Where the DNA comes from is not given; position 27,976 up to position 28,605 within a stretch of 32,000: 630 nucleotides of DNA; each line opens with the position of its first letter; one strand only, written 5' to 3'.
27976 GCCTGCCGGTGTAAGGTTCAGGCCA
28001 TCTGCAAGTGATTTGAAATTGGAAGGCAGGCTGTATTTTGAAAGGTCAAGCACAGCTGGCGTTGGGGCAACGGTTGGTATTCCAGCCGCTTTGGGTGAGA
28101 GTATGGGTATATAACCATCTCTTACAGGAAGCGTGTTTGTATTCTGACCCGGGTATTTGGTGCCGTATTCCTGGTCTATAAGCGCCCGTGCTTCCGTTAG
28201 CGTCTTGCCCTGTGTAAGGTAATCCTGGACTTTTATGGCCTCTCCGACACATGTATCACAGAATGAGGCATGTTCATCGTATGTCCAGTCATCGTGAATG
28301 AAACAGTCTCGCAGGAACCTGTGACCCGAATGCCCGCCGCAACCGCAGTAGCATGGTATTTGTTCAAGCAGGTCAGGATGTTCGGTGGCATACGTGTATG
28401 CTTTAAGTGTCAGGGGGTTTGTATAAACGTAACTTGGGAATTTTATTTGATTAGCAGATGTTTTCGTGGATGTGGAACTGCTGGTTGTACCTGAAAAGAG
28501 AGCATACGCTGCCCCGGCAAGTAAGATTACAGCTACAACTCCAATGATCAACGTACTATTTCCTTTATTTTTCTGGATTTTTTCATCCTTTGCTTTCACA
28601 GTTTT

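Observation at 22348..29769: Extracytoplasmic thiol-redox / cytochrome-maturation island coupling CcdA to a NapH/CcoG-like Fe-S membrane protein and a PCYCGC-domain protein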

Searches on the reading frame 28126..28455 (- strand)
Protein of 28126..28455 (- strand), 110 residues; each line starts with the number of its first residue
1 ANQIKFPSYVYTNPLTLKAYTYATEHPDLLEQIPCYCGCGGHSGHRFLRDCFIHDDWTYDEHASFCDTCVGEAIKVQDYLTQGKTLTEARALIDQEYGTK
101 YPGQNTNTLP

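Call 46: find_homologous_proteins(query=A3, max_evalue=0.001)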
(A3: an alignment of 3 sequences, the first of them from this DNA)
Query A3 (3 sequences) (110 aa, profile of the alignment): 932 proteins with E <= 0.001 among 983 candidates; the best 120 are listed.
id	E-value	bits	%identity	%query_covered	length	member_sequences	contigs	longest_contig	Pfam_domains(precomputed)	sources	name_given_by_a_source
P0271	4.4e-51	189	94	100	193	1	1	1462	PF13798.12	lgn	-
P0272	3.3e-50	186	35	96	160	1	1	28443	PF13798.12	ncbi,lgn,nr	ncbi:MAG: PCYCGC motif-containing (lipo)protein [Candidatus Methanoperedens sp.]|nr:PCYCGC motif-con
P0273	3.5e-50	186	36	96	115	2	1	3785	PF13798.12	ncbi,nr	ncbi:MAG: PCYCGC motif-containing lipoprotein, partial [Candidatus Methanoperedens sp.]|nr:PCYCGC mo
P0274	7.4e-50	185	36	96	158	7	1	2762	PF13798.12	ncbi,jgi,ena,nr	ncbi:MAG: PCYCGC motif-containing lipoprotein [Candidatus Methanoperedens sp.]|nr:PCYCGC motif-conta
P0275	8.6e-50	185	36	96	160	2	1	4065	PF13798.12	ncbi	-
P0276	2.2e-49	184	37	96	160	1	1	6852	PF13798.12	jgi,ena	-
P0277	2.5e-49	184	34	96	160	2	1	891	PF13798.12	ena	-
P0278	2.6e-49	183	38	96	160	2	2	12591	PF13798.12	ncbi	-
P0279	6.3e-49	182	34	96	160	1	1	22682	PF13798.12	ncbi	-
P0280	8.5e-49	182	34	96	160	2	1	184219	PF13798.12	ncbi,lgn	-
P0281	9.2e-49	182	34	96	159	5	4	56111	PF13798.12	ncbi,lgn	-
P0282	1.2e-48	181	35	98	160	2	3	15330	PF13798.12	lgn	-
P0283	1.4e-48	181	35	96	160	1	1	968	PF13798.12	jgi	jgi:hypothetical protein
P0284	1.5e-48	181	33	98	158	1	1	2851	PF13798.12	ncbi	-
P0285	3.3e-48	180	35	96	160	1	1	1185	PF13798.12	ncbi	-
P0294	7.1e-48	179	34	96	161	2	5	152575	PF13798.12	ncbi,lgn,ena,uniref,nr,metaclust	ncbi:MAG: hypothetical protein MPEBLZ_02719 [Candidatus Methanoperedens nitroreducens]|uniref:Unchar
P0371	2.1e-44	168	32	96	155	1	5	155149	PF13798.12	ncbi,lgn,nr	ncbi:MAG: hypothetical protein C3F06_10395 [Candidatus Methanoperedenaceae archaeon]|nr:MAG: hypothe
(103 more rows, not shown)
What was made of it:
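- Tried and rejected: The search with a three-sequence PCYCGC alignment returned mostly the short Methanoperedens paralogue (call 46).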

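Call 47: search_dna_similar(query=window:28126-28455:-, collection=plasmids, mode=protein, max_evalue=0.001, max_rows=30, rows=spread)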
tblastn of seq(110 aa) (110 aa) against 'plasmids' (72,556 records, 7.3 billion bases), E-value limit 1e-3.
Records with a match: 23; places in all: 26; records where one place covers at least 80% of the query: 22.
Best place of each record, by identity: <60% 23.
By first word of the organism name: Priestia 12; Bacillus 6; Exiguobacterium 2; Paenibacillus 1; Geobacillus 1; Thermomicrobium 1.
By predicted mobility (MOB-suite, as given by PLSDB): non-mobilizable 18; mobilizable 3; conjugative 2.
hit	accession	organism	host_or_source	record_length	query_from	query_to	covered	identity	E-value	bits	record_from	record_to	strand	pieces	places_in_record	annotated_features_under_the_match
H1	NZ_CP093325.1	Bacillus sp. N5-665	whole organism,peat soil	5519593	1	110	100%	32.5%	1e-8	58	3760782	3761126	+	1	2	none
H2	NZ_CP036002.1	Bacillus mycoides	cell culture,soil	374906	1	110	100%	32.5%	1e-8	57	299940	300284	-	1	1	PCYCGC motif-containing (lipo)protein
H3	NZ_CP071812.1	Bacillus mycoides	cell culture,soil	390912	1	110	100%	32.5%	1e-8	57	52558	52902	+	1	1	PCYCGC motif-containing (lipo)protein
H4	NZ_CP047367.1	Bacillus nitratireducens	Solanum lycopersicum L.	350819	1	110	100%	32.5%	3e-8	57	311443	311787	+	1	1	PCYCGC motif-containing (lipo)protein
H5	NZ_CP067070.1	Bacillus sp. HNR-4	rice,cell culture,seed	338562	1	110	100%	32.5%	1e-7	55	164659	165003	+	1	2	PCYCGC motif-containing (lipo)protein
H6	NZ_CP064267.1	Bacillus pseudomycoides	cell culture,Zoo wolf area soil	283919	6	101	87%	35.3%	1e-12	69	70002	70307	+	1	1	PCYCGC domain-containing protein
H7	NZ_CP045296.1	Paenibacillus cellulositrophicus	cell culture,Thai soil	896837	5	97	85%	35.4%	5e-13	70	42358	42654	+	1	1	PCYCGC domain-containing protein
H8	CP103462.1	Geobacillus sp. CX412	-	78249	6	90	77%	38.0%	2e-11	66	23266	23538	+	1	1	record has no annotation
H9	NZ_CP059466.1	Priestia megaterium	Prokaryotes,soil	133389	1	102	93%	31.5%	3e-11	65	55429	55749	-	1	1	PCYCGC domain-containing protein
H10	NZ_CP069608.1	Priestia megaterium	Homo sapiens,Pure culture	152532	6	102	88%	32.7%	4e-9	59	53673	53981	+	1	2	PCYCGC domain-containing protein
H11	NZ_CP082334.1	Exiguobacterium acetylicum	water,Urban freshwater pond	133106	1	101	92%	30.8%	2e-10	63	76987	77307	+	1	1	PCYCGC motif-containing (lipo)protein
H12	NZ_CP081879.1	Exiguobacterium acetylicum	Environment,soil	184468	1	101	92%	30.8%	2e-10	63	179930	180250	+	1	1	PCYCGC motif-containing (lipo)protein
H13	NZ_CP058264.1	Priestia megaterium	cell culture,potash salt dump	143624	6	101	87%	32.4%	3e-11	65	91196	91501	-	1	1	PCYCGC motif-containing (lipo)protein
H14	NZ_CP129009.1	Priestia aryabhattai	mixed culture,sea water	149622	6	101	87%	32.4%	3e-11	65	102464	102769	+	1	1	PCYCGC motif-containing (lipo)protein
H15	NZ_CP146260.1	Priestia megaterium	Nicotiana tabacum L.,Cell ...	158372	6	101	87%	32.4%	3e-11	65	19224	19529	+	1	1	PCYCGC motif-containing (lipo)protein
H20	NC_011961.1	Thermomicrobium roseum DSM 5159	-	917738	18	110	85%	32.7%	1e-5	49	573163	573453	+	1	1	PCYCGC motif-containing (lipo)protein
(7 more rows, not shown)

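Call 49: get_annotated_region(hit=H2, flank=5000)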
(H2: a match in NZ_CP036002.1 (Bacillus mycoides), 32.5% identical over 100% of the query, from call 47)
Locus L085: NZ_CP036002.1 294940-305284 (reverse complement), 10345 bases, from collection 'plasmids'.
description: Bacillus mycoides strain BPN37/1 plasmid p375
organism: Bacillus mycoides (NCBI taxid 1405)
taxonomy: Bacteria; Bacillota; Bacilli; Bacillales; Bacillaceae; Bacillus; Bacillus mycoides
host: -; source: cell culture,soil; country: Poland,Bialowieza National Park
typing (MOB-suite, as given by PLSDB): conjugative; relaxase MOBP; mating-pair formation MPF_T
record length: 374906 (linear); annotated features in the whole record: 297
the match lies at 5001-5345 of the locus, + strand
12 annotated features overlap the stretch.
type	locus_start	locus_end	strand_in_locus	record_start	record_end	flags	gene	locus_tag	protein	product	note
CDS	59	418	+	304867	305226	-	-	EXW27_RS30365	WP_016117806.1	metalloregulator ArsR/SmtB family transcription factor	GO:0006355 - regulation of DNA-templated transcription [Evidence IEA]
CDS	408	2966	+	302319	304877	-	-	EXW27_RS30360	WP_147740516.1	cation-translocating P-type ATPase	-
CDS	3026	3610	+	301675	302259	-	-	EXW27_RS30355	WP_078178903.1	SCO family protein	-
CDS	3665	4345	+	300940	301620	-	-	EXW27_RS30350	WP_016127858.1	DsbA family protein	-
CDS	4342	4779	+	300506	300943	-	-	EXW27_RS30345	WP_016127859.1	disulfide oxidoreductase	GO:0006457 - protein folding [Evidence IEA]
CDS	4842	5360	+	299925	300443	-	-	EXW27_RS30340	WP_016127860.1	PCYCGC motif-containing (lipo)protein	-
CDS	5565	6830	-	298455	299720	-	-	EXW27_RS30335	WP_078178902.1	Y-family DNA polymerase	-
CDS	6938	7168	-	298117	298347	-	-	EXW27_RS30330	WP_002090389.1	helix-turn-helix transcriptional regulator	-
CDS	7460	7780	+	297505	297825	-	-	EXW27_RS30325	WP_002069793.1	hypothetical protein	-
CDS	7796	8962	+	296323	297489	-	-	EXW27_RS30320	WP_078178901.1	FtsK/SpoIIIE domain-containing protein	-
CDS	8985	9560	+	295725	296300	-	-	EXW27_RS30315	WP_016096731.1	replication-relaxation family protein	-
CDS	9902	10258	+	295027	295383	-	-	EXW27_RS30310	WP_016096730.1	YxeA family protein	-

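Call 50: get_annotated_region(hit=H13, flank=5000)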
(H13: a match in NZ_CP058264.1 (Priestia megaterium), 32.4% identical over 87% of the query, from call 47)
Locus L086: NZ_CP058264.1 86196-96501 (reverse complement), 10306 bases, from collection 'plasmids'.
description: Priestia megaterium strain BIM B-1314D plasmid pBM-Cp-1-2, complete sequence
organism: Priestia megaterium (NCBI taxid 1404)
taxonomy: Bacteria; Bacillota; Bacilli; Bacillales; Bacillaceae; Priestia; Priestia megaterium
host: -; source: cell culture,potash salt dump; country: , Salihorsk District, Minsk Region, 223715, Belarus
typing (MOB-suite, as given by PLSDB): non-mobilizable; replicon rep_cluster_385
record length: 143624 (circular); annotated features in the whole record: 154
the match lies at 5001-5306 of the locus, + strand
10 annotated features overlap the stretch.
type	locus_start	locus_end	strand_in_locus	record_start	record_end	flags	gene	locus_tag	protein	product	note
CDS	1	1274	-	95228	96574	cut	brnQ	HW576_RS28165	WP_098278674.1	branched-chain amino acid transport system II carrier protein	GO:0015803 - branched-chain amino acid transport [Evidence IEA]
CDS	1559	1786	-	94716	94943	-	-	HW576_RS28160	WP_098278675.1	hypothetical protein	-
CDS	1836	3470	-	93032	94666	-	-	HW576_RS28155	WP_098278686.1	APC family permease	-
CDS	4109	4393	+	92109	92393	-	-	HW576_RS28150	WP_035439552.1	AbrB/MazE/SpoVT family DNA-binding domain-containing protein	-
CDS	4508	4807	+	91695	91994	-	-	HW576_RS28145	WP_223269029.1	hypothetical protein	-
CDS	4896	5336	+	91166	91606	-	-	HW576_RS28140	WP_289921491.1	PCYCGC motif-containing (lipo)protein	-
CDS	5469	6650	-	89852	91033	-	-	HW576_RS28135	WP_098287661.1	YhgE/Pip family protein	-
CDS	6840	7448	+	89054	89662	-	-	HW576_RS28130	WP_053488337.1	TetR/AcrR family transcriptional regulator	GO:0006355 - regulation of DNA-templated transcription [Evidence IEA]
CDS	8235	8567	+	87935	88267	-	-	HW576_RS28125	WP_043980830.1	carboxymuconolactone decarboxylase family protein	-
CDS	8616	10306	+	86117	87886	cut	-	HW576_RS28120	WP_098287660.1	fatty acyl-AMP ligase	-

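Call 51: get_annotated_region(hit=H20, flank=5000)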
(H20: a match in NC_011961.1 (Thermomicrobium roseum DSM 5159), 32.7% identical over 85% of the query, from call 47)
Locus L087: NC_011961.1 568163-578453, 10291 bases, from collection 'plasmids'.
description: Thermomicrobium roseum DSM 5159 plasmid unnamed, complete sequence
organism: Thermomicrobium roseum DSM 5159 (NCBI taxid 309801)
taxonomy: Bacteria; Thermomicrobiota; Thermomicrobia; Thermomicrobiales; Thermomicrobiaceae; Thermomicrobium; Thermomicrobium roseum; Thermomicrobium roseum DSM 5159
host: -; source: -; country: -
typing (MOB-suite, as given by PLSDB): non-mobilizable
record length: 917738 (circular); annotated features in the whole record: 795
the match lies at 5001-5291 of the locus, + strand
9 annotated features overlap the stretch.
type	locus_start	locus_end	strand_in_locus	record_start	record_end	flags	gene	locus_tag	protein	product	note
CDS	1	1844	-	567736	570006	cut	-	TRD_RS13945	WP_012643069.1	diguanylate cyclase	-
CDS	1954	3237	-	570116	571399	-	-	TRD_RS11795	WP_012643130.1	MFS transporter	GO:0055085 - transmembrane transport [Evidence IEA]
CDS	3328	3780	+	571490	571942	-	-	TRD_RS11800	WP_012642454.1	hypothetical protein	-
CDS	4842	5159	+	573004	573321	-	-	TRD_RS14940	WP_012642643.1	PCYCGC motif-containing (lipo)protein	-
CDS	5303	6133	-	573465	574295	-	-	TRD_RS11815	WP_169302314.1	DegV family protein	-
CDS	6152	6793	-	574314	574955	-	-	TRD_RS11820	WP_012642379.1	glycerol-3-phosphate acyltransferase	GO:0006654 - phosphatidic acid biosynthetic process [Evidence IEA]; GO:0008654 - phospholipid biosynthetic process ...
CDS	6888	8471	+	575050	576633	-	-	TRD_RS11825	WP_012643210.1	DAK2 domain-containing protein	-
CDS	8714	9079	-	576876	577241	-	-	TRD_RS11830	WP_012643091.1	hypothetical protein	-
CDS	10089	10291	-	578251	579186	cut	-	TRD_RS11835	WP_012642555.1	U32 family peptidase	-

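Call 52: get_annotated_region(hit=H7, flank=5000)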
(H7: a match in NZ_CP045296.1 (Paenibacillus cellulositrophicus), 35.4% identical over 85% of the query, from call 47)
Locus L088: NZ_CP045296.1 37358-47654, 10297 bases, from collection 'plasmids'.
description: Paenibacillus cellulositrophicus strain KACC 16577 plasmid unnamed1, complete sequence
organism: Paenibacillus cellulositrophicus (NCBI taxid 562959)
taxonomy: Bacteria; Bacillota; Bacilli; Bacillales; Paenibacillaceae; Paenibacillus; Paenibacillus cellulositrophicus
host: -; source: cell culture,Thai soil; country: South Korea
typing (MOB-suite, as given by PLSDB): non-mobilizable
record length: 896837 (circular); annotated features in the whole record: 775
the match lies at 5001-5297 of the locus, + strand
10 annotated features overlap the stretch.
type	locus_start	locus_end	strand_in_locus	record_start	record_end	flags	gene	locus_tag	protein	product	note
CDS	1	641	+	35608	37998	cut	-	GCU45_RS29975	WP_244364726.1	helix-turn-helix domain-containing protein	GO:0006355 - regulation of DNA-templated transcription [Evidence IEA]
CDS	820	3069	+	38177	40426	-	-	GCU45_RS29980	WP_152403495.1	heavy metal translocating P-type ATPase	-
CDS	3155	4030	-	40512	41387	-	-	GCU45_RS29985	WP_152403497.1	hypothetical protein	-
CDS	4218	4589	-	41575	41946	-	-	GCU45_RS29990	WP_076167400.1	metalloregulator ArsR/SmtB family transcription factor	GO:0006355 - regulation of DNA-templated transcription [Evidence IEA]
CDS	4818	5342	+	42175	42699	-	-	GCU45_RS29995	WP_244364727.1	PCYCGC domain-containing protein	-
CDS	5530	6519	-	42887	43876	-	-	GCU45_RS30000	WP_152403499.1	aldo/keto reductase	-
CDS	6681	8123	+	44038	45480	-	-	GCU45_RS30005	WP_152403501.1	serine hydrolase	-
CDS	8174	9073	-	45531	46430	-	-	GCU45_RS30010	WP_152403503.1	AraC family transcriptional regulator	GO:0006355 - regulation of DNA-templated transcription [Evidence IEA]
CDS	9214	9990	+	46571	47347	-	-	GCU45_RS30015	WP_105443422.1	phytanoyl-CoA dioxygenase family protein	-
CDS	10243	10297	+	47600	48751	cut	-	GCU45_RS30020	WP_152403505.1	substrate-binding domain-containing protein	-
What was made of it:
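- Firmicute PCYCGC lipoproteins sit with ArsR/SmtB, P-type ATPase, SCO and DsbA genes (calls 49, 52).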

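Call 83: find_encoding_contigs(protein=P0294, flank=9000, max_places=2)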
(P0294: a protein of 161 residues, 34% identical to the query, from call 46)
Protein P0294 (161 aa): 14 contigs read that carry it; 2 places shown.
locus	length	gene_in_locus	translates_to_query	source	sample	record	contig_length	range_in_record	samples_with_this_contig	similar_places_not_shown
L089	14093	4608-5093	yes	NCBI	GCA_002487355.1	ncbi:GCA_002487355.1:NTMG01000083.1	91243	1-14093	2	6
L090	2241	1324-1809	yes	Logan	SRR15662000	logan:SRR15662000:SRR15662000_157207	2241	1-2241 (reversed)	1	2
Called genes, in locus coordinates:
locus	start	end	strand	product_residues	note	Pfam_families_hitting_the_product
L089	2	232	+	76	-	PF03918:CcmH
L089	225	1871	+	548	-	PF13620:CarboxypepD_reg (faint), PF17802:SpaA (faint), PF22904:NOMO1-like_2nd (faint), PF09430:EMC7_beta-sandw (faint), PF17210:SdrD_B (faint)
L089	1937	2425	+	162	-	PF03918:CcmH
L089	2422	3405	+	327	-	-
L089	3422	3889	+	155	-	PF13473:Cupredoxin_1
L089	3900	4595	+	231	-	PF02683:DsbD_TM (weak)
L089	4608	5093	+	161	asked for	PF13798:PCYCGC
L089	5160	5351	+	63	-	PF04945:YHS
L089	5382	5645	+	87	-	PF11666:DUF2933 (weak)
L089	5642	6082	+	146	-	-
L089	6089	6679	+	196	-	-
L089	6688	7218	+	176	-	-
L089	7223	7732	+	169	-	-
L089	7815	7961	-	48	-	PF01206:TusA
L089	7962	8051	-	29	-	PF01206:TusA (weak)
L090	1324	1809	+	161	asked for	PF13798:PCYCGC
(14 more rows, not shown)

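Call 84: find_encoding_contigs(protein=P0371, flank=9000, max_places=2)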
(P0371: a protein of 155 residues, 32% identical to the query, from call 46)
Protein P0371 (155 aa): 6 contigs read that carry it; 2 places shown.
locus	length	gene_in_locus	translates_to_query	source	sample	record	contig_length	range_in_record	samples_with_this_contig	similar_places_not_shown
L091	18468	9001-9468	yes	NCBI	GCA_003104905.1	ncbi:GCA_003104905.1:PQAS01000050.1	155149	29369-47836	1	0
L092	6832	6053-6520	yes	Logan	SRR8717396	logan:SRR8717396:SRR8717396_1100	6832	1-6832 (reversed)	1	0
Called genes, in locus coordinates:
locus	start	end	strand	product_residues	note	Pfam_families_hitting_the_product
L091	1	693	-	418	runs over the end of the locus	PF12704:MacB_PCD, PF02687:FtsX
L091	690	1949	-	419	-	PF07705:CARDB (faint), PF16116:DUF4832 (faint), PF10633:NPCBM_assoc (faint)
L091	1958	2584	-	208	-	PF00005:ABC_tran, PF02463:SMC_N (faint), PF13304:AAA_21 (faint)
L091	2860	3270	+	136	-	PF03100:CcmE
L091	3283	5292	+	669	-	PF01578:Cytochrom_C_asm, PF16327:CcmF_C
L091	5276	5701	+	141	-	PF03918:CcmH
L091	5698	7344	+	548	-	PF13715:CarbopepD_reg_2 (faint), PF23193:NOMO_3rd (faint), PF13620:CarboxypepD_reg (weak), PF22904:NOMO1-like_2nd (faint), PF17210:SdrD_B (weak)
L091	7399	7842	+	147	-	PF03918:CcmH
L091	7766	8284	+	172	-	PF13473:Cupredoxin_1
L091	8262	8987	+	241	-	PF02683:DsbD_TM (weak)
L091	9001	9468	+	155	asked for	PF13798:PCYCGC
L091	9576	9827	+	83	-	PF11666:DUF2933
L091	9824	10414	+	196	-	-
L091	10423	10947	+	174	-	-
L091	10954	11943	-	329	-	PF02463:SMC_N (faint), PF13476:AAA_23 (weak), PF00005:ABC_tran, PF13304:AAA_21 (faint), PF01206:TusA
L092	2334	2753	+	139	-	PF03918:CcmH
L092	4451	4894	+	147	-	PF03918:CcmH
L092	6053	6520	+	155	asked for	PF13798:PCYCGC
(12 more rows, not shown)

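Call 92: search_protein_families(library=pfam, alignment_id=A7, max_evalue=10)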
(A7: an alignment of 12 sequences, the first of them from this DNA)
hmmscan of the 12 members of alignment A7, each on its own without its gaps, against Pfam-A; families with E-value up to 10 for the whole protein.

A. member 1, seq(110 aa): 1 family
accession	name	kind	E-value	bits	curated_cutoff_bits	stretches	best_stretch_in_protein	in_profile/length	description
PF13798.11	PCYCGC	-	3e-20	73.1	25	1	15-108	53-150/153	Protein of unknown function with PCYCGC motif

B. families by the number of members that match (of 12 scanned): 13 families
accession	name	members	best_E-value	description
PF13798.11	PCYCGC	12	3.7e-57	Protein of unknown function with PCYCGC motif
PF03805.18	CLAG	1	0.013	Cytoadherence-linked asexual protein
PF22448.1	RepB_primase_C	1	0.015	RepB DNA-primase C-terminal helical domain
PF16339.10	DUF4969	1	0.022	Domain of unknown function (DUF4969)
PF09991.14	DUF2232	1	0.05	Predicted membrane protein (DUF2232)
PF24469.2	F54D1_6_C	1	0.083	F54D1.6, C-terminal Sushi-like domain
PF00224.27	PK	1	0.13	Pyruvate kinase, barrel domain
PF13173.12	AAA_14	1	0.15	AAA domain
PF04906.18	Tweety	1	0.18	Tweety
PF02645.21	DegV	1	0.2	Uncharacterised protein, DegV family COG1307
PF01594.21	AI-2E_transport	1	0.23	AI-2E family transporter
PF22740.1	PapZ_C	1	0.25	RapZ C-terminal domain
PF05296.19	TAS2R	1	0.35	Taste receptor protein (TAS2R)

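Call 93: search_solved_structures(query=A7, max_evalue=10, show_alignments=2)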
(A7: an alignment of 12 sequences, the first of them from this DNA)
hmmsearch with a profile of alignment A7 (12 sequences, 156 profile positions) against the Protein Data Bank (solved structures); distinct sequences matched with E-value up to 10: 0.
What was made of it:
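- On CcmH (PF03918), as a possible remote relative of the PCYCGC domain: No hmmscan or PDB-profile support (calls 92, 93).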
